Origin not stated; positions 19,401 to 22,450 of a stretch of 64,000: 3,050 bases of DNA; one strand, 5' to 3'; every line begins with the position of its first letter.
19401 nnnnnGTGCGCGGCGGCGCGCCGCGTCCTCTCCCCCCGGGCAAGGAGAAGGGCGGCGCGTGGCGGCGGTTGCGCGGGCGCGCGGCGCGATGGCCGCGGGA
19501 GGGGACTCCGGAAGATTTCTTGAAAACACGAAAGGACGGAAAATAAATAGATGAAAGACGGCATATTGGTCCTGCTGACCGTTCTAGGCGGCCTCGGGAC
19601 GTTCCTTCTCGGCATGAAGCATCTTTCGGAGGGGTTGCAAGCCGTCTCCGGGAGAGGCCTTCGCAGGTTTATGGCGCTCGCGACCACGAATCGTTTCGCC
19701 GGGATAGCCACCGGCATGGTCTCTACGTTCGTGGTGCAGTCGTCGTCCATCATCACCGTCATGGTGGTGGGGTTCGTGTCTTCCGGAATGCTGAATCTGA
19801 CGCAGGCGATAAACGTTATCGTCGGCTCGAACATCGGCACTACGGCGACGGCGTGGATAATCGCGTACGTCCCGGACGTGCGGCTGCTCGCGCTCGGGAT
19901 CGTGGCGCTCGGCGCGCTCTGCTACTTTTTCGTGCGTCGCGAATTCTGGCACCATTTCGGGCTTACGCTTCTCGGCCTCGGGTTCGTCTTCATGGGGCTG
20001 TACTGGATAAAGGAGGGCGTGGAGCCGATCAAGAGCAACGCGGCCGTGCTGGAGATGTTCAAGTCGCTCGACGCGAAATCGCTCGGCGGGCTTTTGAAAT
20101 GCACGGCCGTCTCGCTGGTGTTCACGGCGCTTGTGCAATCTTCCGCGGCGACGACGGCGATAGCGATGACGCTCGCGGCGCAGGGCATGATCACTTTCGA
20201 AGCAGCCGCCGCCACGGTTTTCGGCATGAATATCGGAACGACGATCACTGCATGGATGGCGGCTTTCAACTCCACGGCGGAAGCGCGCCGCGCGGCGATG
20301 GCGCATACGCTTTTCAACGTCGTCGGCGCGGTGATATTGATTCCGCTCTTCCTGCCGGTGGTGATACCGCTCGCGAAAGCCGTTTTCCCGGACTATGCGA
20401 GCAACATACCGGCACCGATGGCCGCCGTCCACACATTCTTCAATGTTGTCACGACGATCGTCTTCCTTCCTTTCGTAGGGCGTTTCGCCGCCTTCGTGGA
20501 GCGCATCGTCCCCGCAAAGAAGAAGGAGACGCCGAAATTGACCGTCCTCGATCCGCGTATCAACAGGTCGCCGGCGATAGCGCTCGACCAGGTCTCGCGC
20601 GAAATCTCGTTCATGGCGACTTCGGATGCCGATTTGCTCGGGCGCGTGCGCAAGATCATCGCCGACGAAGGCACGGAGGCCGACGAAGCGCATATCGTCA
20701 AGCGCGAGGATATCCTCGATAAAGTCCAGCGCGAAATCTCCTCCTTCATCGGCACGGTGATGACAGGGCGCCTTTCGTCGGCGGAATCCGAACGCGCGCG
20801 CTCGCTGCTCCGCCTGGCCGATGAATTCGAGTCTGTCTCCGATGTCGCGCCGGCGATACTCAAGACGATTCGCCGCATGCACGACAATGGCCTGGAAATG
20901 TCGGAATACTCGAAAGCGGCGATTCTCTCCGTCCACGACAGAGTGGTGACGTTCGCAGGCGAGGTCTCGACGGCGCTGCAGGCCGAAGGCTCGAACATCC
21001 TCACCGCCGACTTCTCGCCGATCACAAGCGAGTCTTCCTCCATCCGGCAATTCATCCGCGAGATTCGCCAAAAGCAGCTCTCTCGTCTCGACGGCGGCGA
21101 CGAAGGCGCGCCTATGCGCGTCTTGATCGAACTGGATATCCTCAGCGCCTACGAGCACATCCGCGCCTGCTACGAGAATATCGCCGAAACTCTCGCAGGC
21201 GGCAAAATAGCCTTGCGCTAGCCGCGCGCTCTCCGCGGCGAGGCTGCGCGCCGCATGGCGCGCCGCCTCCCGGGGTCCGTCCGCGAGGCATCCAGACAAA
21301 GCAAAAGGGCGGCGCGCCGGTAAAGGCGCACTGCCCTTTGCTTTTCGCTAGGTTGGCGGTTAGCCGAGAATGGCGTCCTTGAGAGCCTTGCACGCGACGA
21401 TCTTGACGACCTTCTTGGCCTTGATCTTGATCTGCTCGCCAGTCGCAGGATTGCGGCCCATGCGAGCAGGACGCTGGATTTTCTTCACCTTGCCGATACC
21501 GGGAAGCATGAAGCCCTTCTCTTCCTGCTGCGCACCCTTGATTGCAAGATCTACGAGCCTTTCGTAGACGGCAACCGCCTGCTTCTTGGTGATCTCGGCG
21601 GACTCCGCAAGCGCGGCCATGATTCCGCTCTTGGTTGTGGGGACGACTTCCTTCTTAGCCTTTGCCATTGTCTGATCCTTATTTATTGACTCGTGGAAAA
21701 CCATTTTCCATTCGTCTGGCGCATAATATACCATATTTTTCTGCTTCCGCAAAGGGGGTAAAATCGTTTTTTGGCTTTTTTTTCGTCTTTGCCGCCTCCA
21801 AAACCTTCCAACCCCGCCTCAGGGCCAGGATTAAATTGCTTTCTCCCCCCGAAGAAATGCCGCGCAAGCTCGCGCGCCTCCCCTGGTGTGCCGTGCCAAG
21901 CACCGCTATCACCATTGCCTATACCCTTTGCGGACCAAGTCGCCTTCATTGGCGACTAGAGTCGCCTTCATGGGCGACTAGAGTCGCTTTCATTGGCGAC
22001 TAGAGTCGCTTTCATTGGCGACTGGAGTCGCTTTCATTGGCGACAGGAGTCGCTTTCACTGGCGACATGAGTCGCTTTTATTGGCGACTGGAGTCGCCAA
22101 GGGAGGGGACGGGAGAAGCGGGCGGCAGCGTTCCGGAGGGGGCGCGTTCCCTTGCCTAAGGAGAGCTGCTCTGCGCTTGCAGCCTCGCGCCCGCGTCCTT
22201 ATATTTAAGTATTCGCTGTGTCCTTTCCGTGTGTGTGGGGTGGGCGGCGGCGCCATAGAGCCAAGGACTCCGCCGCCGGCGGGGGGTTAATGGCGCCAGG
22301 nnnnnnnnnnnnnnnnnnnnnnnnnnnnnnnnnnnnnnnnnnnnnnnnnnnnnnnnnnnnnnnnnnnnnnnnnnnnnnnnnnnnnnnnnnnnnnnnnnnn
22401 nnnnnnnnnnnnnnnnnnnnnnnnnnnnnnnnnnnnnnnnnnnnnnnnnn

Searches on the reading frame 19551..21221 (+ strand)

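Call 11: search_protein_families(library=pfam, proteins=[window:19551-21221:+], max_evalue=0.001)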
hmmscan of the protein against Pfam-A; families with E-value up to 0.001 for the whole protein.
window:19551-21221:+ (556 aa): 1 family
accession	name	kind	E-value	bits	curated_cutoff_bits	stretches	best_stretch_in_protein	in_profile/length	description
PF02690.20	Na_Pi_cotrans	-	3.3e-53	179.8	29.1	2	18-154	2-136/137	Na+/Pi-cotransporter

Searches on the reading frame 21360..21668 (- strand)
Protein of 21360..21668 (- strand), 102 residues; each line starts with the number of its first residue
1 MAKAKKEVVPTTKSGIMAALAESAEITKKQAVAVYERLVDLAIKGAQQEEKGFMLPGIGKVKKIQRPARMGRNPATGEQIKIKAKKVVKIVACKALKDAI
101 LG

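Call 23: find_encoding_contigs(protein=window:21360-21668:-, flank=10000, max_places=10)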
Protein window:21360-21668:- (102 aa): 9 contigs read that carry it; 7 places shown.
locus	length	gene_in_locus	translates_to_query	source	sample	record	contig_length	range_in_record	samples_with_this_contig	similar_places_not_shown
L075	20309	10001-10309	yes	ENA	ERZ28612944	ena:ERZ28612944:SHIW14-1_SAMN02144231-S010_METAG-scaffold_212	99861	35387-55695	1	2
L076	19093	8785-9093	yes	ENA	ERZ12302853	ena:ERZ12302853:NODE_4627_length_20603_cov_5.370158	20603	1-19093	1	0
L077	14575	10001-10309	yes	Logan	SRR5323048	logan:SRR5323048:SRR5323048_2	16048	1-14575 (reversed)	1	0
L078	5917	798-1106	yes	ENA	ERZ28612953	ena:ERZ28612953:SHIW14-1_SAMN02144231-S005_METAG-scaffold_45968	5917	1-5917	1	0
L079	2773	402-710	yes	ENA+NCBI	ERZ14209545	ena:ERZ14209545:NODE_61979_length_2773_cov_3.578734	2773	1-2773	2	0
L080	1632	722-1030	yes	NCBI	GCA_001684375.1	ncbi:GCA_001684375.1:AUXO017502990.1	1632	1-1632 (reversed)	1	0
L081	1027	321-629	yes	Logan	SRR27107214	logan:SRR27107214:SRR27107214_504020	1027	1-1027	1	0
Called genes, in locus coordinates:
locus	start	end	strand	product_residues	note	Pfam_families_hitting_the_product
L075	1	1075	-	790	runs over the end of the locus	PF14498:Glyco_hyd_65N_2, PF22124:Glyco_hydro_95_cat, PF21307:Glyco_hydro_95_C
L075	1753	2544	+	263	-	PF01946:Thi4, PF00890:FAD_binding_2 (weak), PF01266:DAO, PF01494:FAD_binding_3 (weak), PF03486:HI0933_like (weak), PF07992:Pyr_redox_2 (weak), PF12831:FAD_oxidored, PF13450:NAD_binding_8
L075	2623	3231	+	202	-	PF02581:TMP-TENI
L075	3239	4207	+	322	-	PF11380:Stealth_CR2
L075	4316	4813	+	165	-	PF00731:AIRC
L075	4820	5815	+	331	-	PF00106:adh_short (weak), PF01073:3Beta_HSD (weak), PF01370:Epimerase, PF16363:GDP_Man_Dehyd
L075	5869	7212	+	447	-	PF01704:UDPGP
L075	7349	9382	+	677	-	PF00580:UvrD-helicase, PF13245:AAA_19, PF13087:AAA_12 (faint), PF13361:UvrD_C, PF13538:UvrD_C_2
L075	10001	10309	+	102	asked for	PF00216:Bac_DNA_binding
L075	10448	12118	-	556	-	PF02690:Na_Pi_cotrans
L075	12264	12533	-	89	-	-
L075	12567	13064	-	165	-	PF04542:Sigma70_r2, PF08281:Sigma70_r4_2, PF04545:Sigma70_r4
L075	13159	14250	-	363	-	PF01312:Bac_export_2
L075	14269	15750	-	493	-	PF01943:Polysacc_synt (weak)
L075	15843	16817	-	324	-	-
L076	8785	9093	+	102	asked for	PF00216:Bac_DNA_binding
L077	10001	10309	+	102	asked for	PF00216:Bac_DNA_binding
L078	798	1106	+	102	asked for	PF00216:Bac_DNA_binding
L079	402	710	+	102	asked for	PF00216:Bac_DNA_binding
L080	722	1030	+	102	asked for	PF00216:Bac_DNA_binding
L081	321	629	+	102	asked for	PF00216:Bac_DNA_binding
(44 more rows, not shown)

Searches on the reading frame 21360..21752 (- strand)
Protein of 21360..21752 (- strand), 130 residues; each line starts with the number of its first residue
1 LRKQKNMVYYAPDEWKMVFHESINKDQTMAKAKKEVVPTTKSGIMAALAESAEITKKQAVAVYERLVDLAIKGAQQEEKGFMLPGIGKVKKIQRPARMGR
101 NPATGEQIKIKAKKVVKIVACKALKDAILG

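Call 11: search_protein_families(library=pfam, proteins=[window:21360-21752:-], max_evalue=0.001)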
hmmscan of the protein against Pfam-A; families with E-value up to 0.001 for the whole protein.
window:21360-21752:- (130 aa): 1 family
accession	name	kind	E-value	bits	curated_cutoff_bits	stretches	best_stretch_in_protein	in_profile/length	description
PF00216.26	Bac_DNA_binding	-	3.5e-21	75.7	22.4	1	40-128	2-89/90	Bacterial DNA-binding protein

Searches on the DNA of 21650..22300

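Call 60: search_rna_families(source=window, start=21650, end=22300, threshold=evalue, max_evalue=5)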
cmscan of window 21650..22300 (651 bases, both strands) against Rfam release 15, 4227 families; matches with E-value up to 5: 3.
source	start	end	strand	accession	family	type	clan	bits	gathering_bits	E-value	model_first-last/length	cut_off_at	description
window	21952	22031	-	RF02015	mir-1287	Gene; miRNA;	-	17.9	93.3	1.4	1-88/88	no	mir-1287 microRNA precursor family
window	21959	22025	+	RF00710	mir-44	Gene; miRNA;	-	16.5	54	0.78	1-88/88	no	mir-44 microRNA precursor family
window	21953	22168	-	RF02042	HOTTIP_3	Gene; lncRNA;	-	7.9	50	1.8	141-353/353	no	HOXA transcript at the distal tip, conserved region 3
